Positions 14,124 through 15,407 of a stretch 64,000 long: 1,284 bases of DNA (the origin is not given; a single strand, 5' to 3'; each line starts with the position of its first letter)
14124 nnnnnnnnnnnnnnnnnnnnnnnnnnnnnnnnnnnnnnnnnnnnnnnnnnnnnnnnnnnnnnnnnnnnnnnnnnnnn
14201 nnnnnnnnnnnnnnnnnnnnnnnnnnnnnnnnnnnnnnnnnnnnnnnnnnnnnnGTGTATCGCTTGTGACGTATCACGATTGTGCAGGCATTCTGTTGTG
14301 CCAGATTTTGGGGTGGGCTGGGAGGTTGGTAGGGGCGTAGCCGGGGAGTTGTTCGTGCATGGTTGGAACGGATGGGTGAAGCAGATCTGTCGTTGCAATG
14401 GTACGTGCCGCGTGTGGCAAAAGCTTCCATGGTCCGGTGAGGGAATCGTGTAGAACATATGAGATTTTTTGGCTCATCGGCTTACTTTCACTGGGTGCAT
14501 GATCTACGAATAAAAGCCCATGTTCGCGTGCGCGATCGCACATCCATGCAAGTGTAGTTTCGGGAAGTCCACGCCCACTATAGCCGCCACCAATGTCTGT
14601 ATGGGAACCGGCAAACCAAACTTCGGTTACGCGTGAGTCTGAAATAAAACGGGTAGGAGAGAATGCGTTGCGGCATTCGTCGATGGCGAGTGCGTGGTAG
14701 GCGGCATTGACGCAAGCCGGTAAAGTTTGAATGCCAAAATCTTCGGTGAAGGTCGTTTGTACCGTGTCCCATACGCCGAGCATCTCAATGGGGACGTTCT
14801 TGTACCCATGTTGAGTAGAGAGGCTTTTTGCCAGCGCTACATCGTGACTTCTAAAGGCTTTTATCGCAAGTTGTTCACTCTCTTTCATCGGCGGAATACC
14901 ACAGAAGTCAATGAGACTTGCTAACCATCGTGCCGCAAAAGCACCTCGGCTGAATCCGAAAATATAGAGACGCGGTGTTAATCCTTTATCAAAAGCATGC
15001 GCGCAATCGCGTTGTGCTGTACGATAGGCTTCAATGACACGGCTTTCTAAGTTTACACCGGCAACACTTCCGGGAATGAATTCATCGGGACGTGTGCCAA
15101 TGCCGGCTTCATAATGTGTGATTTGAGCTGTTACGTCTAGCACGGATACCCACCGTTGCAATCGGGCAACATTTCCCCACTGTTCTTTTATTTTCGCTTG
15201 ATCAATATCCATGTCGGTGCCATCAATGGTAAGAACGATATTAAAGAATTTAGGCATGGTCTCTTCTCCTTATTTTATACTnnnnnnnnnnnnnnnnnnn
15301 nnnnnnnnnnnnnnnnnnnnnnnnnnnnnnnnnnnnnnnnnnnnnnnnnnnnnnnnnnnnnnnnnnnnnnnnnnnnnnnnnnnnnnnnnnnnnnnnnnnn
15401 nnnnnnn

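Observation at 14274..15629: DUF2235 (Tle1-type phospholipase domain) gene preceded by a Bor-family lipoprotein gene, with no T6SS context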

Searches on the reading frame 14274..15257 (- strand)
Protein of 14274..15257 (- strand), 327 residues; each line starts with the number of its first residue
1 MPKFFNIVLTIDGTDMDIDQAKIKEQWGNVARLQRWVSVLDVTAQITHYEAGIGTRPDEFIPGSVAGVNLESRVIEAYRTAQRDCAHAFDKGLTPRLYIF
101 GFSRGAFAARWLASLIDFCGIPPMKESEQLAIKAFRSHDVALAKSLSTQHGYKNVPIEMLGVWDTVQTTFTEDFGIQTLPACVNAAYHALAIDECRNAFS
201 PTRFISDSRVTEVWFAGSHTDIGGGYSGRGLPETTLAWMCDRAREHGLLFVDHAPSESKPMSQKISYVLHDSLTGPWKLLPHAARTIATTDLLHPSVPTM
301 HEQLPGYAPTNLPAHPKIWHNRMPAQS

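Call 3: search_protein_families(library=pfam, proteins=[window:14274-15257:-], max_evalue=1)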
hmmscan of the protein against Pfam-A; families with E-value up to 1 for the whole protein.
window:14274-15257:- (327 aa): 2 families
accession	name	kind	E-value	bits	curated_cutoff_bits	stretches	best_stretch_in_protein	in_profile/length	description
PF09994.14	T6SS_Tle1-like_cat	-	6.2e-45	154.2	27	1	6-241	2-286/287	T6SS, Phospholipase effector Tle1-like, catalytic domain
PF00091.31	Tubulin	-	0.038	14.7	33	1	146-223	22-88/190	Tubulin/FtsZ family, GTPase domain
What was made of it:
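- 14274..15257 (-): Gene for a 327-aa stand-alone DUF2235 / Tle1-fold alpha/beta hydrolase, the second gene of the cassette. It has no signal peptide: the first beta-strand with the DGT motif starts at residue 4. The catalytic core is residues 1-245, followed by a conserved C-terminal sub-domain (246-322) ending in a Y-x-P-x-N-L-P motif. Pfam PF09994 E=6.2e-45 (call 3).
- On DUF2235 / T6SS_Tle1-like catalytic domain (Pfam PF09994), as a fold family: 154.2 bits against a cutoff of 27, E=6.2e-45, covering profile positions 2-286 of 287 (call 3).
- Checked: It matches Pfam PF09994 (T6SS_Tle1-like_cat) at E=6.2e-45 and 154 bits against a cutoff of 27, with residues 6-241 on profile positions 2-286 of 287 (call 3).
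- Pfam PF09994 at E=6e-45 (call 3).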

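Call 4: search_protein_families(library=ncbifam, proteins=[window:14274-15257:-], max_evalue=1)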
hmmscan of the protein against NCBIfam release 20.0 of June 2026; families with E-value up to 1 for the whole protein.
window:14274-15257:- (327 aa): 0 families
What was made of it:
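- Tried and rejected: NCBIfam: no model matched either protein (call 4).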

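Call 10: find_homologous_proteins(query=window:14274-15257:-)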
Query window:14274-15257:- (327 aa): 6983 proteins with E <= 0.001 among 8000 candidates; the best 120 are listed.
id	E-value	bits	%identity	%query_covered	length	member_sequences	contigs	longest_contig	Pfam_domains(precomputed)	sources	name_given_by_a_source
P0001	7.3e-225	763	99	100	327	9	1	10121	PF09994.15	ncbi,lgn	ncbi:MAG: DUF2235 domain-containing protein [Kiritimatiellia bacterium]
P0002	1.3e-79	286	46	98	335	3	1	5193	PF09994.15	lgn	-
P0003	3.9e-75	271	44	98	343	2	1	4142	PF09994.15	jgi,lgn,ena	-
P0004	3.8e-72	261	43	100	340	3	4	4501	PF09994.15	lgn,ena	-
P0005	3.0e-65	239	42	97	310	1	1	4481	PF09994.15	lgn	-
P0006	1.9e-64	236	41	97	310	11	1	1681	PF09994.15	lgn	-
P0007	3.8e-64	235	41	95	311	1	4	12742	PF09994.15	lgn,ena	-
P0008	8.6e-63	231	42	97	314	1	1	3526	PF09994.15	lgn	-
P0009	2.6e-62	229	40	96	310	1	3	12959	PF09994.15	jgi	jgi:uncharacterized protein (DUF2235 family)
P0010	4.2e-62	228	41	95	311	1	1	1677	PF09994.15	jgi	jgi:uncharacterized protein (DUF2235 family)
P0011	1.9e-60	223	39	96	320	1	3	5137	PF09994.15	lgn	-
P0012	3.4e-60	222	40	98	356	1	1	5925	PF09994.15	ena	-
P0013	1.6e-59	220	41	96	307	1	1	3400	PF09994.15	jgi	jgi:uncharacterized protein (DUF2235 family)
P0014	1.8e-59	220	39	98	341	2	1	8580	PF09994.15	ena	-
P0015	3.4e-59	219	40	95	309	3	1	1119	PF09994.15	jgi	-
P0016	4.7e-59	218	39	95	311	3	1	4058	PF09994.15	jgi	jgi:uncharacterized protein (DUF2235 family)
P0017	4.9e-59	218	40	96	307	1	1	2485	PF09994.15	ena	-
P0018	1.1e-58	217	39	97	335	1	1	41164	PF09994.15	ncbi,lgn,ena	-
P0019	1.7e-58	217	40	97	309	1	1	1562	PF09994.15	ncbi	-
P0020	1.8e-58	216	44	82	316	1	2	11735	PF09994.15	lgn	-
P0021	2.2e-58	216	38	96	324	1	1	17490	PF09994.15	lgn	-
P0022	2.6e-58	216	39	95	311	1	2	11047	PF09994.15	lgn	-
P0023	9.9e-58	214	40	85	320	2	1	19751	PF09994.15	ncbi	ncbi:MAG: DUF2235 domain-containing protein [Victivallales bacterium]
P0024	3.9e-57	212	41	92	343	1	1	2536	PF09994.15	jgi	-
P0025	5.0e-57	212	39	95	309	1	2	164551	PF09994.15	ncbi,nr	ncbi:MAG: DUF2235 domain-containing protein [Proteobacteria bacterium]|nr:DUF2235 domain-containing 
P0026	7.3e-57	211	41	91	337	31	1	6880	PF09994.15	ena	-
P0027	1.3e-56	210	40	98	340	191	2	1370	PF09994.15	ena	-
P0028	1.3e-56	210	40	89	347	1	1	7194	PF09994.15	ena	-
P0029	1.3e-56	210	37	98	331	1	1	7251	PF09994.15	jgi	-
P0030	1.6e-56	210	39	96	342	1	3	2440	PF09994.15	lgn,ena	-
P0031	1.7e-56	210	37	96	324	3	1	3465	PF09994.15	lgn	-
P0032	2.1e-56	210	39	85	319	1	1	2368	PF09994.15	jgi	jgi:uncharacterized protein (DUF2235 family)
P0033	3.0e-56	209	41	95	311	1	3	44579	PF09994.15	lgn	-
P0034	4.1e-56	209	38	96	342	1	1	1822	PF09994.15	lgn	-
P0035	4.4e-56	209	38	97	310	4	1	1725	PF09994.15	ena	-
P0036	5.2e-56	208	38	96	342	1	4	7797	PF09994.15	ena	-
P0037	5.6e-56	208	38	97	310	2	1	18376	PF09994.15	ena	-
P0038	5.9e-56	208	40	95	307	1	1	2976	PF09994.15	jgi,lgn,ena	-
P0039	7.2e-56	208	40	95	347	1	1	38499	PF09994.15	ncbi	ncbi:MAG: phospholipase effector Tle1 domain-containing protein [Kiritimatiellia bacterium]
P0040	1.5e-55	207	38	97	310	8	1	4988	PF09994.15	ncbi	-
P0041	1.6e-55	207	41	93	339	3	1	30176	PF09994.15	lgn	-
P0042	2.9e-55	206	42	84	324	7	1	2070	PF09994.15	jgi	jgi:uncharacterized protein (DUF2235 family)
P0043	4.8e-55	205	43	82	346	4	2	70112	PF09994.15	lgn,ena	-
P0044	6.6e-55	205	40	95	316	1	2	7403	PF09994.15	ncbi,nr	ncbi:MAG: hypothetical protein GY730_02925 [bacterium]|nr:hypothetical protein [bacterium] MCP410839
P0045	8.0e-55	204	37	95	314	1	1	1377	PF09994.15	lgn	-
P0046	9.4e-55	204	37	95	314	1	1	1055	PF09994.15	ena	-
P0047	1.9e-54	203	39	95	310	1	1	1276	PF09994.15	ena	-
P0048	2.5e-54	203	38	97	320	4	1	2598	PF09994.15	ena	-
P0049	3.5e-54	202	39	97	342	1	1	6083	PF09994.15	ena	-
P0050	3.7e-54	202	41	93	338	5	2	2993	PF09994.15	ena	-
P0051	4.4e-54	202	40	93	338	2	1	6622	PF09994.15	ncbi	-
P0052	4.6e-54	202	39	96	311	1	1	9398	PF09994.15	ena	-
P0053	5.3e-54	202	39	94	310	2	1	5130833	PF09994.15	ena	-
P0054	5.3e-54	202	44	79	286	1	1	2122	PF09994.15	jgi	-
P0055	5.5e-54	202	40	98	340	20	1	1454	PF09994.15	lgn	-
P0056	6.3e-54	202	39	95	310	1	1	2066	PF09994.15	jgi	jgi:uncharacterized protein (DUF2235 family)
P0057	7.0e-54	201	37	96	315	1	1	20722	PF09994.15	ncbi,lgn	ncbi:MAG: DUF2235 domain-containing protein [Pseudomonadota bacterium]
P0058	7.4e-54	201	38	96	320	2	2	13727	PF09994.15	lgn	-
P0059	1.2e-53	201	40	93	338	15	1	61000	PF09994.15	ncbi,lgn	-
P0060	1.4e-53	200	39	96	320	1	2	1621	PF09994.15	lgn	-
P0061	1.4e-53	200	40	92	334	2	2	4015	PF09994.15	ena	-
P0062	1.8e-53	200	39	84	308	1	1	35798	PF09994.15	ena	-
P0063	1.8e-53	200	38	98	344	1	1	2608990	PF09994.15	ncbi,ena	-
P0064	2.5e-53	200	37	95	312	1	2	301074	PF09994.15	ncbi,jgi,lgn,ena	ncbi:MAG: DUF2235 domain-containing protein [Kiritimatiellales bacterium]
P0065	4.1e-53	199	38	95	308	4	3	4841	PF09994.15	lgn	-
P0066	6.3e-53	198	41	82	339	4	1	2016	PF09994.15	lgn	-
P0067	8.2e-53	198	40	94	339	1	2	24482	PF09994.15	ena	-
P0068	9.1e-53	198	40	95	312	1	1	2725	PF09994.15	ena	-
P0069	1.4e-52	197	38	98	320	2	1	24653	PF09994.15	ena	-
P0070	1.6e-52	197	39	96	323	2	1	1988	PF09994.15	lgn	-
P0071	1.9e-52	197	38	95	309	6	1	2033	PF09994.15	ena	-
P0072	2.0e-52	197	40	92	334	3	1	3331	PF09994.15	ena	-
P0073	2.3e-52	196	37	94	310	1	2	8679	PF09994.15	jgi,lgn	jgi:uncharacterized protein (DUF2235 family)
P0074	3.1e-52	196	40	82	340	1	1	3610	PF09994.15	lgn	-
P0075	3.2e-52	196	38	95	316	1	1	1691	PF09994.15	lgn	-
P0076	4.8e-52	195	38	96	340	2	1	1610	PF09994.15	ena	-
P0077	4.8e-52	195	37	96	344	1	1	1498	PF09994.15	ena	-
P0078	5.2e-52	195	41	84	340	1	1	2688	PF09994.15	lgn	-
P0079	6.7e-52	195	39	95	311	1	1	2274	PF09994.15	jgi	jgi:uncharacterized protein (DUF2235 family)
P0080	9.6e-52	194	38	96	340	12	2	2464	PF09994.15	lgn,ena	-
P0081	1.1e-51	194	39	89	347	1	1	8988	PF09994.15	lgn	-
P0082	1.1e-51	194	37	95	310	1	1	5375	PF09994.15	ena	-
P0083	1.4e-51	194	41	80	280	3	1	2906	PF09994.15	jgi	-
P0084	2.2e-51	193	40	89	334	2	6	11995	PF09994.15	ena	-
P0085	2.7e-51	193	37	95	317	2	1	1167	PF09994.15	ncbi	-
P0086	2.9e-51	193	39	92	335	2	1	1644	PF09994.15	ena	-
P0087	3.0e-51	193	38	95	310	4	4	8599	PF09994.15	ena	-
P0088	3.9e-51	192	39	92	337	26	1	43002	PF09994.15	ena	-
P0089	4.7e-51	192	39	89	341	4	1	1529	PF09994.15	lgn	-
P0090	4.9e-51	192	37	98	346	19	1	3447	PF09994.15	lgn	-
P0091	9.7e-51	191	39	88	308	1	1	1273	PF09994.15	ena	-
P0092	1.2e-50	191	40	94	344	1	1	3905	PF09994.15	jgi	-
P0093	1.2e-50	191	35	95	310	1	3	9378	PF09994.15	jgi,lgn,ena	-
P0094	1.4e-50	191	39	82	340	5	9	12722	PF09994.15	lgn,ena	-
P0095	1.4e-50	191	39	95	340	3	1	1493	PF09994.15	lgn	-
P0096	1.4e-50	191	38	95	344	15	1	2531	PF09994.15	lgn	-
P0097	1.8e-50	190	37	93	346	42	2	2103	PF09994.15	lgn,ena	-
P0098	2.8e-50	190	37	95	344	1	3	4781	PF09994.15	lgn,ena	-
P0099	3.3e-50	189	38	95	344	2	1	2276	PF09994.15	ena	-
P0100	3.6e-50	189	37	95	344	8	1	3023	PF09994.15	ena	-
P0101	3.8e-50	189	36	95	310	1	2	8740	PF09994.15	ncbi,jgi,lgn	jgi:uncharacterized protein (DUF2235 family)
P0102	7.7e-50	188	39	92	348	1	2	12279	PF09994.15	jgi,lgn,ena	jgi:uncharacterized protein (DUF2235 family)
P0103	9.7e-50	188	38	94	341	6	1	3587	PF09994.15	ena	-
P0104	1.1e-49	188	37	95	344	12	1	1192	PF09994.15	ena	-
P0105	1.2e-49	187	37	93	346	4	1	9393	PF09994.15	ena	-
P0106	2.3e-49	187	38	96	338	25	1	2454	PF09994.15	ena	-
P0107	3.1e-49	186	39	82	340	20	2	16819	PF09994.15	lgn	-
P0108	4.0e-49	186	37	95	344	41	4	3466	PF09994.15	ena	-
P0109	1.2e-48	184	42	75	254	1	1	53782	PF09994.15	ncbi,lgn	-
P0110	1.4e-48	184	39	84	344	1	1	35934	PF09994.15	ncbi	-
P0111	6.3e-48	182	38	95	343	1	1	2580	PF09994.15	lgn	-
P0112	7.0e-48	182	39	97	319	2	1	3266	PF09994.15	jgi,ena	-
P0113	7.6e-48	182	39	81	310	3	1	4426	PF09994.15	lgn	-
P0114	1.4e-47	181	33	94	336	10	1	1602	PF09994.15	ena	-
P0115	1.8e-47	180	36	93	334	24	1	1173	PF09994.15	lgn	-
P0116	2.0e-47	180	36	95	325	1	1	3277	PF09994.15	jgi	jgi:uncharacterized protein (DUF2235 family)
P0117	2.0e-47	180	36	95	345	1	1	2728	PF09994.15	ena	-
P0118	4.2e-47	179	40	76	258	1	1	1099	PF09994.15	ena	-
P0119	1.2e-46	178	36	85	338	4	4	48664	PF09994.15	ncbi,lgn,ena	-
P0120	2.8e-46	176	36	91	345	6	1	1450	PF09994.15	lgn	-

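Call 13: find_related_loci(query=A1, collection=genome_contigs, flank=6000)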
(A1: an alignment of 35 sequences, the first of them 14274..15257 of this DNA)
Query A1 (327 aa) in genome_contigs; peptide patterns used: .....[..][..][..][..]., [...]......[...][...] (x = any residue, [..] = any of these).
600 stretches matched a pattern (row limit reached: there are more); 594 encode a relative of the query (tblastn E <= 1e-3); the best 80 are kept; 80 distinct loci.
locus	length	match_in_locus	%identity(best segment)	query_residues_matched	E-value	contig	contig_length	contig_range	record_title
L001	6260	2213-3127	37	1-316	2e-59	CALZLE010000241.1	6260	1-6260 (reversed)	MAG: uncultured Desulfuromonadales bacterium isolate FO_M_Desulfobacterota_23 genome assembly, contig: k127_86298, whole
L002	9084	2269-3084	34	6-306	3e-44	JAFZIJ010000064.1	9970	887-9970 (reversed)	MAG: Victivallales bacterium isolate RGIG7794 Water_buffalos_Reticulum-1__c237122, whole genome shotgun sequence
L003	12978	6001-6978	35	6-315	1e-42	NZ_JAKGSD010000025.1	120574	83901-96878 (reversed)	Amycolatopsis tucumanensis strain ABO NODE_25_length_120574_cov_227.660842, whole genome shotgun sequence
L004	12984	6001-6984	30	6-312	7e-39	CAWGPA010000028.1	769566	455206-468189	MAG: uncultured Acidobacteriaceae bacterium isolate MFD04540.bin.1.73 genome assembly, contig: contig_5936, whole genome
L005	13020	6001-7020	34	1-318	1e-38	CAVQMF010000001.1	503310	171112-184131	MAG: uncultured Actinomycetota bacterium isolate MFD00031.bin.2.154 genome assembly, contig: contig_10317, whole genome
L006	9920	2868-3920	33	1-315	1e-38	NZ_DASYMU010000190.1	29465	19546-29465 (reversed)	MAG: Amycolatopsis sp. isolate SMAG_U4383 k141_1530028, whole genome shotgun sequence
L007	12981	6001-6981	32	7-312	2e-36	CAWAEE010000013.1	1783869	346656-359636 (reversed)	MAG: uncultured Acidobacteriaceae bacterium isolate MFD00731.bin.2.73 genome assembly, contig: contig_5345, whole genome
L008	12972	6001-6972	31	6-325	2e-36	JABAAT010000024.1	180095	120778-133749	MAG: Gammaproteobacteria bacterium isolate bin20o c_000001488458, whole genome shotgun sequence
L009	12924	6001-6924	31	6-312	4e-36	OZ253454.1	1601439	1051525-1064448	MAG: bacterium isolate f7d960f2-4653-49eb-a9eb-9eb9edce55e3 genome assembly, chromosome: 1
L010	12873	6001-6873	32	45-312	4e-36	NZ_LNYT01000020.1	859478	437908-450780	Legionella rubrilucens strain WA-270A-C2 Lrub_ctg020, whole genome shotgun sequence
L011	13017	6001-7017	33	3-310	3e-36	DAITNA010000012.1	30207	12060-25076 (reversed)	MAG TPA_asm: Pseudohongiella sp. isolate CTOTU10761 NODE_475_length_30207_cov_137.369926, whole genome shotgun sequence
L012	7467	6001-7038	32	7-322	2e-35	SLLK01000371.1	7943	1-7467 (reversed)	MAG: Gammaproteobacteria bacterium isolate CSSed165cm_31 CSSed16-5cm-39635, whole genome shotgun sequence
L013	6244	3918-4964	30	7-322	3e-35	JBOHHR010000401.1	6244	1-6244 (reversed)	MAG: Gammaproteobacteria bacterium isolate M3-S_metawrap_bin.19 k127_4357346, whole genome shotgun sequence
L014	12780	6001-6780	37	1-248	7e-35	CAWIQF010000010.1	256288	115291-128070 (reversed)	MAG: Terriglobia bacterium isolate MFD01689.bin.1.6 genome assembly, contig: contig_30630, whole genome shotgun sequence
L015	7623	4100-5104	31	7-317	8e-35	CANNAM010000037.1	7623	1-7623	uncultured Marinicella sp. isolate YR205-23-n2.fasta genome assembly, contig: NODE_37, whole genome shotgun sequence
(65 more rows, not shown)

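Call 14: find_encoding_contigs(protein=P0002, flank=5000, max_places=3)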
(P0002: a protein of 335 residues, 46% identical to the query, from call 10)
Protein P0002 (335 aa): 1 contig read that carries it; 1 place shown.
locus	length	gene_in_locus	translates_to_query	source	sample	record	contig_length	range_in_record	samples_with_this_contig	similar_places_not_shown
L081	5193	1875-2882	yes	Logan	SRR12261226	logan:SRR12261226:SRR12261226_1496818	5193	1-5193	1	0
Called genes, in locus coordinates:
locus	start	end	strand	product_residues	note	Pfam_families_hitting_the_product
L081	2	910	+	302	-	?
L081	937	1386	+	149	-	-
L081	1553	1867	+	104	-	-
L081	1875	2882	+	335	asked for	PF09994:T6SS_Tle1-like_cat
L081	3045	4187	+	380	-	-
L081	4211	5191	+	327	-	?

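Call 15: find_encoding_contigs(protein=P0004, flank=5000, max_places=4)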
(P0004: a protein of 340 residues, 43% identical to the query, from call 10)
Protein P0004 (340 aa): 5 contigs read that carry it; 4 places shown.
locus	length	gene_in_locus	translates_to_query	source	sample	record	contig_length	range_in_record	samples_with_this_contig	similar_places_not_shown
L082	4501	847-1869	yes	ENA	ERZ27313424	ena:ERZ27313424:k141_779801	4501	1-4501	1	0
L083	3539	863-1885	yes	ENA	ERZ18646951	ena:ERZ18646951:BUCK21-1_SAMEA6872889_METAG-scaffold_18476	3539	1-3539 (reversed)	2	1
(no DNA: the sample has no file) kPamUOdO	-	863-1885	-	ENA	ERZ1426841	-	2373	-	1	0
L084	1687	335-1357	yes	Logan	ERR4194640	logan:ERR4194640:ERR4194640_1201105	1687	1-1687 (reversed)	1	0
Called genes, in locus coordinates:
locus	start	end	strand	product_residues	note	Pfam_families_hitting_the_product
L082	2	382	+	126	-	?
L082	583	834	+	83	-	-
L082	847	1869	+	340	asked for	PF09994:T6SS_Tle1-like_cat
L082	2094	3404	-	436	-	PF00069:Pkinase, PF07714:PK_Tyr_Ser-Thr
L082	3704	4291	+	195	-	-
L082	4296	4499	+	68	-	?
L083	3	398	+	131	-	?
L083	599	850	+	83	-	-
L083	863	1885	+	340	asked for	PF09994:T6SS_Tle1-like_cat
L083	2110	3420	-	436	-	PF00069:Pkinase, PF07714:PK_Tyr_Ser-Thr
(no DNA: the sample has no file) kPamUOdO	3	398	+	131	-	?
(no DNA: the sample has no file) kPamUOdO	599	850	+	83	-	-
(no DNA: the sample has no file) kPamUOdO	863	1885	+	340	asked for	PF09994:T6SS_Tle1-like_cat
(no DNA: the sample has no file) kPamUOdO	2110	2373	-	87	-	?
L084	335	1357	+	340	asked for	PF09994:T6SS_Tle1-like_cat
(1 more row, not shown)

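Call 16: find_encoding_contigs(protein=P0039, flank=6000, max_places=2)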
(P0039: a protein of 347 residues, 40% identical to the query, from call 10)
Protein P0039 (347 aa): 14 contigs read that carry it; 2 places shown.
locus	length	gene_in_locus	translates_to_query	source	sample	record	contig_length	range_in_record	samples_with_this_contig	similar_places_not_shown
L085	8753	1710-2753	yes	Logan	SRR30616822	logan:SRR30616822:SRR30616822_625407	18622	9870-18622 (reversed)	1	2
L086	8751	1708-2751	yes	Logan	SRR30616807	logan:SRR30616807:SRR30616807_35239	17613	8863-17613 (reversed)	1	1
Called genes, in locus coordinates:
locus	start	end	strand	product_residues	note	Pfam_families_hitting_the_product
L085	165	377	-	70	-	-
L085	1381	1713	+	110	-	-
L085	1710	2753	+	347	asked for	PF09994:T6SS_Tle1-like_cat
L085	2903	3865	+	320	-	-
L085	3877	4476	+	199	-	-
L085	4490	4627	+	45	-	-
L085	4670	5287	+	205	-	PF07610:DUF1573 (weak)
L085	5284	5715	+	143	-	-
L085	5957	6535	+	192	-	-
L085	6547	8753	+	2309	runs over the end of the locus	PF18884:TSP3_bac (weak), PF05593:RHS_repeat (weak), PF25023:TEN_YD-shell, PF14859:Colicin_M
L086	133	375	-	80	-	-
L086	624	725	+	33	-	-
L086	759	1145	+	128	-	-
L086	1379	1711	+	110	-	-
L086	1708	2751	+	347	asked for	PF09994:T6SS_Tle1-like_cat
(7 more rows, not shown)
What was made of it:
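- In one locus an Rhs/YD-shell protein with a Colicin_M toxin domain lies 4 kb away (call 16).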

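Call 25: search_protein_families(library=padloc, proteins=[window:14274-15257:-], max_evalue=1)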
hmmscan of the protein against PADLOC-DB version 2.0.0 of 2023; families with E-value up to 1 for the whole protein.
window:14274-15257:- (327 aa): 0 families
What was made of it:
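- There are no hits to defence-system models (call 25). Neither protein hits a PADLOC model (call 25).
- Tried and rejected: PADLOC: no hit (call 25), so I rejected a known defence system.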
